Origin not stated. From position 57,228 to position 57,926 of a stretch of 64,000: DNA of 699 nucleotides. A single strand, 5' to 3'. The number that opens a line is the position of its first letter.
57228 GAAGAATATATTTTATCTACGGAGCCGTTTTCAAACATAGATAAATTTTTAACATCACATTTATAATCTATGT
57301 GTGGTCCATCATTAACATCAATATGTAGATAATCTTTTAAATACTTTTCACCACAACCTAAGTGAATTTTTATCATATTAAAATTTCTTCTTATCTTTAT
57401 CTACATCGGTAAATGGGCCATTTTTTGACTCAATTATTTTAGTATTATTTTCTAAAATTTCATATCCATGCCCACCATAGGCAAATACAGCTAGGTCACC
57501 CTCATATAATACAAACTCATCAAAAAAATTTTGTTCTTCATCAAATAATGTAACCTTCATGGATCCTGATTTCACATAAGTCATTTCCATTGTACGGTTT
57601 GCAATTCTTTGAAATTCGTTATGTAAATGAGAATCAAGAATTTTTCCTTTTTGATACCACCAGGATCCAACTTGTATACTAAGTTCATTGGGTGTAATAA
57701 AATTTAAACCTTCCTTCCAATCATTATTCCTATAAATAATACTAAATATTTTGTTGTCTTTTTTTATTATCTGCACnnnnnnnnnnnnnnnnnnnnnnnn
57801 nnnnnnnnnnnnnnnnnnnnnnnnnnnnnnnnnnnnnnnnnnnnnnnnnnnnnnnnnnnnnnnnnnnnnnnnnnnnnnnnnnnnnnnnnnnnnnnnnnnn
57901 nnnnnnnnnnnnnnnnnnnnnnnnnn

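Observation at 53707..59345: GDP-sugar tailoring module with two Gmd-type enzymes, an RmlC-like epimerase, a mini-cupin, a DegT aminotransferase and a methyltransferase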

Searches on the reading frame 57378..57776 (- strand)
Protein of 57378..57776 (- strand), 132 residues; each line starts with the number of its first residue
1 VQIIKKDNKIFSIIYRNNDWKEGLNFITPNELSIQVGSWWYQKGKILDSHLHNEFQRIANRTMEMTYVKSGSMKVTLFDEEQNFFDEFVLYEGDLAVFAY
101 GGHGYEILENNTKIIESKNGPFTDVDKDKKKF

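Call 3: search_protein_families(library=pfam, proteins=[window:57378-57776:-], max_evalue=0.01)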
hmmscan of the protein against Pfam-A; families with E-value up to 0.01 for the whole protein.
window:57378-57776:- (132 aa): 0 families

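Call 4: search_protein_families(library=ncbifam, proteins=[window:57378-57776:-], max_evalue=0.01)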
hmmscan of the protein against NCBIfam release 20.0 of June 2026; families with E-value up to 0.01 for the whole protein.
window:57378-57776:- (132 aa): 1 family
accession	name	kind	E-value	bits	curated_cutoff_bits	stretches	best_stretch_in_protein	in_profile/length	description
TIGR04366.1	cupin_WbuC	subfamily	2.9e-06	27.2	42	1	42-127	42-124/132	WbuC family cupin fold metalloprotein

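Call 8: find_encoding_contigs(protein=window:57378-57776:-, flank=10000, max_places=6)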
Protein window:57378-57776:- (132 aa): 5 contigs read that carry it; 5 places shown.
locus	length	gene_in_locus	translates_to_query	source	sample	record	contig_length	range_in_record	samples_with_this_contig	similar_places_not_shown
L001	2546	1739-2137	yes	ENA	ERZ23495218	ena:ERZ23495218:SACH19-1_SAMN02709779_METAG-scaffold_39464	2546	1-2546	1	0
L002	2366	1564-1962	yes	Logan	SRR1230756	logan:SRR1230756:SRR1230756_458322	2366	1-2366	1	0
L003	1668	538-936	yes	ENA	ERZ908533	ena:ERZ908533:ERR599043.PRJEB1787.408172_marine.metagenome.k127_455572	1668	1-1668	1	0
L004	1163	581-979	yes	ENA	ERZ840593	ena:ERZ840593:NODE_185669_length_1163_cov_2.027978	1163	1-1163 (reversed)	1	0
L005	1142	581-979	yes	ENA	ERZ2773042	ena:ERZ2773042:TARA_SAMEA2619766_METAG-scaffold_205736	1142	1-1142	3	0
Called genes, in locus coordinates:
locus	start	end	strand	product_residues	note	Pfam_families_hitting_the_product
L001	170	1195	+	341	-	PF01073:3Beta_HSD (faint), PF01370:Epimerase, PF04321:RmlD_sub_bind, PF16363:GDP_Man_Dehyd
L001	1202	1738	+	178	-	PF00908:dTDP_sugar_isom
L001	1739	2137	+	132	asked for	-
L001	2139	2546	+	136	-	?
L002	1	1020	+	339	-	?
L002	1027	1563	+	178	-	PF00908:dTDP_sugar_isom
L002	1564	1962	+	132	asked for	-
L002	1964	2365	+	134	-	?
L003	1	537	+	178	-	PF00908:dTDP_sugar_isom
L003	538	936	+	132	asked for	-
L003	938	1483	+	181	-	PF08241:Methyltransf_11, PF13649:Methyltransf_25 (faint)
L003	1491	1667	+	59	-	?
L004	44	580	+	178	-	PF00908:dTDP_sugar_isom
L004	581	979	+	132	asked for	-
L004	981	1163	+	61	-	?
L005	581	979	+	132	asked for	-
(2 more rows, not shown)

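Call 13: search_solved_structures(query=window:57378-57776:-, max_evalue=10)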
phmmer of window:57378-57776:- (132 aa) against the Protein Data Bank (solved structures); distinct sequences matched with E-value up to 10: 23.
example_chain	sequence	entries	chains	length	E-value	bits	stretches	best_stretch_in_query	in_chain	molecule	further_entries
3v4o_A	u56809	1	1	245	0.33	14.2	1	31-115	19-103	Mucosa-associated lymphoid tissue lymphoma translocation protein 1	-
4met_A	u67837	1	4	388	0.34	14.2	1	61-114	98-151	Oxalate decarboxylase OxdC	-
6tzp_A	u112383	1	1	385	0.38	14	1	61-114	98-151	Oxalate decarboxylase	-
6ufi_A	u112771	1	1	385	0.41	13.9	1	61-114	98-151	Cupin domain-containing protein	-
6c26_B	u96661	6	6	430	0.41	13.9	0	60-91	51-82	Dolichyl-diphosphooligosaccharide--protein glycosyltransferase subunit WBP1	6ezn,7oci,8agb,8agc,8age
2uy8_A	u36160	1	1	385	0.43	13.8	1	61-114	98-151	OXALATE DECARBOXYLASE OXDC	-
3s0m_A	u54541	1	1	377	0.44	13.8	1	61-114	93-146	Oxalate decarboxylase oxdC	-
5vg3_A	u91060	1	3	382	0.44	13.8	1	61-114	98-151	Oxalate decarboxylase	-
1j58_A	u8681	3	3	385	0.45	13.8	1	61-114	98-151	YVRK PROTEIN | OXALATE DECARBOXYLASE OXDC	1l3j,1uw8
2uya_A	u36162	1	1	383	0.49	13.7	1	61-114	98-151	OXALATE DECARBOXYLASE OXDC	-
2uyb_A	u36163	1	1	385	0.51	13.6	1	61-114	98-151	OXALATE DECARBOXYLASE OXDC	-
5hi0_A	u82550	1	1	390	0.52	13.6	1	61-114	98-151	Oxalate decarboxylase OxdC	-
2v09_A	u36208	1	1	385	0.57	13.4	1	61-114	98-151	OXALATE DECARBOXYLASE OXDC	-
5y82_D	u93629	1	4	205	0.59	13.4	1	78-119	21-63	Membrane protein insertase YidC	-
2uy9_A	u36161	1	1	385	0.59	13.4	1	61-114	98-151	OXALATE DECARBOXYLASE OXDC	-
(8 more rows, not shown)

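Call 14: find_homologous_proteins(query=window:57378-57776:-, max_evalue=0.001)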
Query window:57378-57776:- (132 aa): 632 proteins with E <= 0.001 among 640 candidates; the best 120 are listed.
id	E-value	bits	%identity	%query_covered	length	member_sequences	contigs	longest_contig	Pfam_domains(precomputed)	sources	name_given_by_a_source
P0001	9.6e-84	296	100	100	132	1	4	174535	-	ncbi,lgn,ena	-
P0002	4.2e-83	294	99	100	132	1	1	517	-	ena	-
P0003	4.4e-83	294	99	100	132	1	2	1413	-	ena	-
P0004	4.7e-83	294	99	100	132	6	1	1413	-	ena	-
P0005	2.1e-82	292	98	100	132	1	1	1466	-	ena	-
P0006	4.6e-71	255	83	100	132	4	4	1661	-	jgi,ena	-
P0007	1.4e-70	253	82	100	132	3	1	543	-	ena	-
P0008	1.8e-62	227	75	100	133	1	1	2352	-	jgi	-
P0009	5.0e-62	226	75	100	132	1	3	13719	-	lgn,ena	-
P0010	5.9e-62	225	74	100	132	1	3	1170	-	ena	-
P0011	6.3e-62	225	74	100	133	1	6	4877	-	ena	-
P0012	1.3e-61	224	73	100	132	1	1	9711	-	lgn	-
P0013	1.5e-61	224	73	100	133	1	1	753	-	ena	-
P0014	2.0e-61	224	74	100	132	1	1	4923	-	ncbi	-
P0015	2.6e-61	223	73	100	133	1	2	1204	-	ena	-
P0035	5.0e-60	219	73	100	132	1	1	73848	-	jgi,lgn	jgi:hypothetical protein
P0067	1.5e-58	214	70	100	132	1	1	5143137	-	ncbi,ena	-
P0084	2.9e-58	213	72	100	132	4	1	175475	-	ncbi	-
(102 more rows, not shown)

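Call 15: find_encoding_contigs(protein=P0067, flank=10000, max_places=2)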
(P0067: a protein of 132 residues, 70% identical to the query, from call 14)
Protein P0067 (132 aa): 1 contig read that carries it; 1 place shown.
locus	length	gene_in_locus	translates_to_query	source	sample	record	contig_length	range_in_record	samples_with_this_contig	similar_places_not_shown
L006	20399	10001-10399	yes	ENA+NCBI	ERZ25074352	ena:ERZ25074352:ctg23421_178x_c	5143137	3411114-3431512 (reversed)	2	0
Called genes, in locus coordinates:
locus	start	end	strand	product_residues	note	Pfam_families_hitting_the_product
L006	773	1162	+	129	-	PF13366:PDDEXK_3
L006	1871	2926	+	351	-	PF01073:3Beta_HSD, PF01370:Epimerase, PF02719:Polysacc_synt_2, PF07993:NAD_binding_4 (faint), PF16363:GDP_Man_Dehyd, PF13460:NAD_binding_10 (weak)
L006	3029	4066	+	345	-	PF01073:3Beta_HSD, PF01370:Epimerase, PF02719:Polysacc_synt_2, PF04321:RmlD_sub_bind (weak), PF05368:NmrA, PF13460:NAD_binding_10, PF16363:GDP_Man_Dehyd, PF08485:Polysacc_syn_2C, +1 more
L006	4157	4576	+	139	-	-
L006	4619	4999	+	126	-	PF13366:PDDEXK_3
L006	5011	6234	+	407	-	PF01370:Epimerase, PF14667:Polysacc_synt_C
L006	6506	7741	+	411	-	PF02350:Epimerase_2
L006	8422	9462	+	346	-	PF01370:Epimerase, PF04321:RmlD_sub_bind, PF16363:GDP_Man_Dehyd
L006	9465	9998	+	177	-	PF00908:dTDP_sugar_isom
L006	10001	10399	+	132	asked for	-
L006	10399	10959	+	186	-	PF00132:Hexapep (weak)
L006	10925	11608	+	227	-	PF00132:Hexapep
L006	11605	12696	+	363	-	PF01041:DegT_DnrJ_EryC1, PF00155:Aminotran_1_2, PF00266:Aminotran_5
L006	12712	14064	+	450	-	PF01943:Polysacc_synt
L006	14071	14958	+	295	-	PF01531:Glyco_transf_11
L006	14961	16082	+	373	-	PF01041:DegT_DnrJ_EryC1, PF01053:Cys_Met_Meta_PP (weak), PF01212:Beta_elim_lyase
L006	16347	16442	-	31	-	-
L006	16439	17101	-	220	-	PF01609:DDE_Tnp_1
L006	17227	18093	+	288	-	PF00685:Sulfotransfer_1, PF13469:Sulfotransfer_3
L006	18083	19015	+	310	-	PF00535:Glycos_transf_2, PF13641:Glyco_tranf_2_3 (weak)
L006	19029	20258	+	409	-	PF04932:Wzy_C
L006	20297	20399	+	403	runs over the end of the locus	PF00534:Glycos_transf_1, PF13692:Glyco_trans_1_4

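Call 16: find_encoding_contigs(protein=P0084, flank=10000, max_places=2)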
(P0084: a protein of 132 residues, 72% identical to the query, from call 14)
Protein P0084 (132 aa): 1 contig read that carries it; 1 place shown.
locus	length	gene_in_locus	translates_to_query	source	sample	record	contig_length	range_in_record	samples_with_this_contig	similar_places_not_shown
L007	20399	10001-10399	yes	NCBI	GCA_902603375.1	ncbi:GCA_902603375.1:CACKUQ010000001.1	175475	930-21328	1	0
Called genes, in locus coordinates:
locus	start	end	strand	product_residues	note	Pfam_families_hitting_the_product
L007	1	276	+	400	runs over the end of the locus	?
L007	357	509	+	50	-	-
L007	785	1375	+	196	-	PF27840:ScmC (faint), PF03193:RsgA_GTPase (faint)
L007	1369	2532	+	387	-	PF14907:NTP_transf_5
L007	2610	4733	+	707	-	PF13807:GNVR, PF01656:CbiA (weak), PF09140:MipZ (weak), PF13614:AAA_31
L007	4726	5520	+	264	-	PF02563:Poly_export, PF22461:SLBB_2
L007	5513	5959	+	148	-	PF01451:LMWPc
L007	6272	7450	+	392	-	PF01210:NAD_Gly3P_dh_N (weak), PF02558:ApbA (faint), PF03721:UDPG_MGDP_dh_N, PF00984:UDPG_MGDP_dh, PF03720:UDPG_MGDP_dh_C (weak)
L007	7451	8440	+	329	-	PF01073:3Beta_HSD, PF01370:Epimerase, PF02719:Polysacc_synt_2, PF04321:RmlD_sub_bind, PF07993:NAD_binding_4 (weak), PF16363:GDP_Man_Dehyd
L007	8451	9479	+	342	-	PF01370:Epimerase, PF04321:RmlD_sub_bind, PF16363:GDP_Man_Dehyd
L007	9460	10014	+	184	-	PF00908:dTDP_sugar_isom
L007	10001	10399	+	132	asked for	-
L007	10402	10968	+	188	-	PF25087:GMPPB_C (faint), PF25084:LbH_EIF2B (faint), PF00132:Hexapep (weak)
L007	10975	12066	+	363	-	PF01041:DegT_DnrJ_EryC1, PF00266:Aminotran_5 (faint), PF01053:Cys_Met_Meta_PP (weak)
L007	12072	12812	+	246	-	-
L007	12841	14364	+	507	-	PF03023:MurJ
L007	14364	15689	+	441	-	-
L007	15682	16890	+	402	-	PF00534:Glycos_transf_1, PF13692:Glyco_trans_1_4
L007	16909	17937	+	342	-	PF00106:adh_short (faint), PF01073:3Beta_HSD (weak), PF01370:Epimerase, PF02719:Polysacc_synt_2 (weak), PF04321:RmlD_sub_bind, PF08659:KR (weak), PF16363:GDP_Man_Dehyd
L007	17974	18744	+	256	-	PF01209:Ubie_methyltran (weak), PF13489:Methyltransf_23, PF08242:Methyltransf_12, PF13649:Methyltransf_25, PF13847:Methyltransf_31, PF08241:Methyltransf_11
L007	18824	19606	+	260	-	PF00535:Glycos_transf_2, PF10111:Glyco_tranf_2_2 (weak)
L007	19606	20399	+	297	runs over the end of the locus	PF01063:Aminotran_4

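Call 17: find_encoding_contigs(protein=P0035, flank=10000, max_places=2)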
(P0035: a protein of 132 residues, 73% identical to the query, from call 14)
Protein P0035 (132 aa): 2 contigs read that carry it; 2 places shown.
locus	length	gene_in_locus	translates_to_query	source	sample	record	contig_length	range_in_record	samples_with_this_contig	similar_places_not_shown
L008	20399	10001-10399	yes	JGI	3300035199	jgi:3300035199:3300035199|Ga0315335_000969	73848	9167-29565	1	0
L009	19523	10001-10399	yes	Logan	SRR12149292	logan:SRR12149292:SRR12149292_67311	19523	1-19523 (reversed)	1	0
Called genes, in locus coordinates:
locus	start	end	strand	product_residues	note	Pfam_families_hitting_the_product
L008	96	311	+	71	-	PF01648:ACPS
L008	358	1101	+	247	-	PF00106:adh_short, PF08659:KR, PF13561:adh_short_C2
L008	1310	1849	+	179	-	PF00583:Acetyltransf_1 (weak)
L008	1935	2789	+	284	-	PF00483:NTP_transferase, PF12804:NTP_transf_3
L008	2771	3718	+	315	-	PF01073:3Beta_HSD, PF01370:Epimerase, PF02719:Polysacc_synt_2 (faint), PF04321:RmlD_sub_bind (weak), PF16363:GDP_Man_Dehyd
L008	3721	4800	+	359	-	PF00534:Glycos_transf_1, PF13692:Glyco_trans_1_4, PF13524:Glyco_trans_1_2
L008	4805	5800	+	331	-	PF00106:adh_short, PF01073:3Beta_HSD, PF01370:Epimerase, PF02719:Polysacc_synt_2, PF04321:RmlD_sub_bind, PF07993:NAD_binding_4, PF08659:KR, PF13460:NAD_binding_10, +4 more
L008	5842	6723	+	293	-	PF01073:3Beta_HSD, PF01370:Epimerase, PF04321:RmlD_sub_bind, PF07993:NAD_binding_4 (faint), PF16363:GDP_Man_Dehyd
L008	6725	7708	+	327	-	PF01408:GFO_IDH_MocA, PF02629:CoA_binding (weak), PF03807:F420_oxidored (faint), PF02894:GFO_IDH_MocA_C (weak), PF22725:GFO_IDH_MocA_C3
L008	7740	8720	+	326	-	PF00953:Glycos_transf_4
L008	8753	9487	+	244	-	PF05050:Methyltransf_21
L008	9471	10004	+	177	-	PF00908:dTDP_sugar_isom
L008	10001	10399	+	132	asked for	-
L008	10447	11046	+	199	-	PF01041:DegT_DnrJ_EryC1 (weak)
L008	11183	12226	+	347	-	PF01370:Epimerase, PF04321:RmlD_sub_bind, PF16363:GDP_Man_Dehyd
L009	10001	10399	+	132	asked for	-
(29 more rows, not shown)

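Call 28: predict_structure(alignment_id=A1)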
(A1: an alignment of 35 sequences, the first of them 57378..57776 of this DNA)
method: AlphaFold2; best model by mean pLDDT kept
length: 132 residues; sequences in the alignment: 35
mean_pLDDT: 81.4   pTM: 0.74
mean pLDDT of the five models: 81.4, 75.8, 74.1, 70.1, 60.8
residues with pLDDT >= 90: 56; 70-90: 47; 50-70: 17; < 50: 12
segments of 3 or more residues with pLDDT < 50: 121-132
pLDDT, mean of each block of 10 residues (from residue 1): 89 90 76 71 86 63 87 95 95 93 94 86 44 32
secondary structure, 60 per line:
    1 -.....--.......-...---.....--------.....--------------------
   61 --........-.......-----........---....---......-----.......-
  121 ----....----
elements in order: E2-6 E9-15 E23-27 E36-40 E63-70 E72-78 E84-91 E95-98 E102-107 E113-119 H125-128

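Call 34: fold_search(model_id=the predicted structure, library=pdb)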
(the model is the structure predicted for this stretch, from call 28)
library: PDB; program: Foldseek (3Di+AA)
matches with E <= 10: 1500; with E <= 0.001: 0
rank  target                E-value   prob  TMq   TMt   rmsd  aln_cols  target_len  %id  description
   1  5buv_C                3.2e-02  0.98  0.42  0.32  14.4       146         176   15  X-ray structure of WbcA from Yersinia enterocolitica (released 2015-08-05)
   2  4mzu_F                4.6e-02  0.98  0.48  0.24  13.2       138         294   12  Crystal structure of FdtD, a bifunctional ketoisomerase/N-acetyltransferase from Shewanella denitrificans (released 2013-10-09)
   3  5wpw_A                4.9e-02  1.00  0.36  0.14   2.5        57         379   16  Crystal structure of coconut allergen cocosin (released 2017-10-25)
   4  5tpu_D                4.9e-02  0.97  0.41  0.41  13.7       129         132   13  x-ray structure of the WlaRB TDP-quinovose 3,4-ketoisomerase from campylobacter jejuni (released 2017-02-01)
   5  5flj_A                5.8e-02  1.00  0.40  0.30   2.2        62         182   22  enzyme-substrate-dioxygen complex of Ni-quercetinase (released 2016-06-01)
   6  1uw8                  5.8e-02  1.00  0.37  0.14   2.2        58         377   22  CRYSTAL STRUCTURE OF OXALATE DECARBOXYLASE (released 2004-02-19)
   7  5u57_A                5.8e-02  1.00  0.37  0.26   2.8        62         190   24  Psf4 in complex with Fe2+ and (S)-2-HPP (released 2017-01-04)
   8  1vr3                  5.8e-02  1.00  0.32  0.24   2.9        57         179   21  Crystal structure of Acireductone dioxygenase (13543033) from Mus musculus at 2.06 A resolution (released 2005-02-15)
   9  2d5h_F                5.8e-02  0.99  0.32  0.13   5.2        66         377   17  Crystal Structure of Recombinant Soybean Proglycinin A3B4 subunit, its Comparison with Mature Glycinin A3B4 subunit, R (released 2006-11-14)
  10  4qgn                  6.1e-02  1.00  0.32  0.24   2.9        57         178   21  Human acireductone dioxygenase with iron ion and L-methionine in active center (released 2015-05-27)
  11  5uqp_B                6.1e-02  0.20  0.16  0.19  21.3       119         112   13  The crystal structure of cupin protein from Rhodococcus jostii RHA1 (released 2017-02-22)
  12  5vae_B                6.1e-02  0.15  0.12  0.12  15.7        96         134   14  Crystal structure of accessory secretion protein 1 and 3 (released 2018-02-21)
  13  5wpw_B                6.5e-02  0.98  0.26  0.10   7.0        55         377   16  Crystal structure of coconut allergen cocosin (released 2017-10-25)
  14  2uya                  6.8e-02  1.00  0.37  0.14   2.2        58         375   22  DEL162-163 mutant of Bacillus subtilis Oxalate Decarboxylase OxdC (released 2007-08-21)
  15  5hi0                  6.8e-02  1.00  0.37  0.14   2.2        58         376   22  The Substrate Binding Mode and Chemical Basis of a Reaction Specificity Switch in Oxalate Decarboxylase (released 2016-04-06)
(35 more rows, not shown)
